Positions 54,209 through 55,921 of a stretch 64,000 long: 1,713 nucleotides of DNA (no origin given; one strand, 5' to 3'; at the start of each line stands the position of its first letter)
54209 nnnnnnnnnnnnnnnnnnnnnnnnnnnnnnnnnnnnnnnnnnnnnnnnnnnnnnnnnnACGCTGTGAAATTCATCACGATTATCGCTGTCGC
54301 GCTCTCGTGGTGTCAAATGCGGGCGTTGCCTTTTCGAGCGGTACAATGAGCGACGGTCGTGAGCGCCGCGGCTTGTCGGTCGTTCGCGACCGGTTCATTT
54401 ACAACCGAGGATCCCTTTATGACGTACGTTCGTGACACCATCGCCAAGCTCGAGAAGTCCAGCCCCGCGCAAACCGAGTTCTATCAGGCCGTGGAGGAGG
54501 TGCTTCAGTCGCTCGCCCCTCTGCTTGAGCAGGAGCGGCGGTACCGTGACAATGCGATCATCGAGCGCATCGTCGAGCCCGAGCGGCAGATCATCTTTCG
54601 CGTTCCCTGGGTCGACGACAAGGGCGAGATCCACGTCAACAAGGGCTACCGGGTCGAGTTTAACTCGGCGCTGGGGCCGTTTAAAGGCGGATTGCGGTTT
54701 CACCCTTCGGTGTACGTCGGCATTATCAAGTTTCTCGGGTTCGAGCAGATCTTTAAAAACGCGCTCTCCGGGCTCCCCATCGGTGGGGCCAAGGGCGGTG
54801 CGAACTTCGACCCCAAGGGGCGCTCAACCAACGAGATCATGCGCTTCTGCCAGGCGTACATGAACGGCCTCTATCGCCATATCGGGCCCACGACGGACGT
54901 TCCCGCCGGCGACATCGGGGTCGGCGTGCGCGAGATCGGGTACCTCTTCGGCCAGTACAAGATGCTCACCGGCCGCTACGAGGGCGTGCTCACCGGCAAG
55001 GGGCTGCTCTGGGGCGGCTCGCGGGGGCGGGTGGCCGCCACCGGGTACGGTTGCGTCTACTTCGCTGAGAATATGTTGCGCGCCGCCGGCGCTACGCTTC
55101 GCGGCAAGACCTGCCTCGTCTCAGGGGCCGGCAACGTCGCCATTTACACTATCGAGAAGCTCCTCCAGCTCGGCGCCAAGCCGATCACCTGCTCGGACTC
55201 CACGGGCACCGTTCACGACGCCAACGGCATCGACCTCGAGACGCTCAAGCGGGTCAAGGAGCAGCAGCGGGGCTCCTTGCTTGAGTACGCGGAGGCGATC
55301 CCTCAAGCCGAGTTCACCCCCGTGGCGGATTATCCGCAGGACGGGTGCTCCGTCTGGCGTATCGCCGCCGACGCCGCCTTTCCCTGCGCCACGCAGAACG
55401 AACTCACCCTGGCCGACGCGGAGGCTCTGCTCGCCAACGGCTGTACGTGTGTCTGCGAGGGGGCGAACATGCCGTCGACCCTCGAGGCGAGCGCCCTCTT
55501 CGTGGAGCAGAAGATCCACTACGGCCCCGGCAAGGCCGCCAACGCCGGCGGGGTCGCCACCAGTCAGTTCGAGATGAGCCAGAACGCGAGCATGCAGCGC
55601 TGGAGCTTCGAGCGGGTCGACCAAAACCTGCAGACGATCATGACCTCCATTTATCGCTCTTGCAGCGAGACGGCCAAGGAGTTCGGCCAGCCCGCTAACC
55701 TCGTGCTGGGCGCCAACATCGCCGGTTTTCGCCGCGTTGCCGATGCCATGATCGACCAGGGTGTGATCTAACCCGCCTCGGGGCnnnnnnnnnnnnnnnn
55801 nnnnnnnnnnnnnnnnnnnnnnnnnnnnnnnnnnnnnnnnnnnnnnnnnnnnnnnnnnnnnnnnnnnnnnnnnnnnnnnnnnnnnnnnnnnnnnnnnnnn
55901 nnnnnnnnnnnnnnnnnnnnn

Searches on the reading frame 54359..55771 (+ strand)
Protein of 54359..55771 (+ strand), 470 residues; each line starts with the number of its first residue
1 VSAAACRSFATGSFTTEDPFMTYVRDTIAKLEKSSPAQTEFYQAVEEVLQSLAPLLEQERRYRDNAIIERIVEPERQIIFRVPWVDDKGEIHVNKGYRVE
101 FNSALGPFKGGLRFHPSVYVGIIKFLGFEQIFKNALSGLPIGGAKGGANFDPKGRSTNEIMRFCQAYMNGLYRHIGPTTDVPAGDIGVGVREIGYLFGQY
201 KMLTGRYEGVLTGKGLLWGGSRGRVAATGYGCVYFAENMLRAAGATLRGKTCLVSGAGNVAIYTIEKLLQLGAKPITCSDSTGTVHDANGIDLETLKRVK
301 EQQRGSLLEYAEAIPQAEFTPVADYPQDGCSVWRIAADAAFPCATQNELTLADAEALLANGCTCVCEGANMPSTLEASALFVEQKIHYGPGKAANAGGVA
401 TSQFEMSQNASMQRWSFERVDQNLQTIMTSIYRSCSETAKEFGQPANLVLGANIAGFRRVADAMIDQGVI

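Call 92: search_protein_families(library=pfam, proteins=[window:54359-55771:+], max_evalue=0.001)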
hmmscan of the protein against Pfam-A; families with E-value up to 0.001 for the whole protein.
window:54359-55771:+ (470 aa): 3 families
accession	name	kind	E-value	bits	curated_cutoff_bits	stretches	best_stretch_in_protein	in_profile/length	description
PF00208.27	ELFV_dehydrog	-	4.7e-85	285.6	23.4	1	219-468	1-241/241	Glutamate/Leucine/Phenylalanine/Valine dehydrogenase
PF02812.23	ELFV_dehydrog_N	-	2.8e-50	169.8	25.3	1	74-201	1-128/129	Glu/Leu/Phe/Val dehydrogenase, dimerisation domain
PF13241.12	NAD_binding_7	-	0.00087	20.3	22.1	0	247-284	5-41/104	Putative NAD(P)-binding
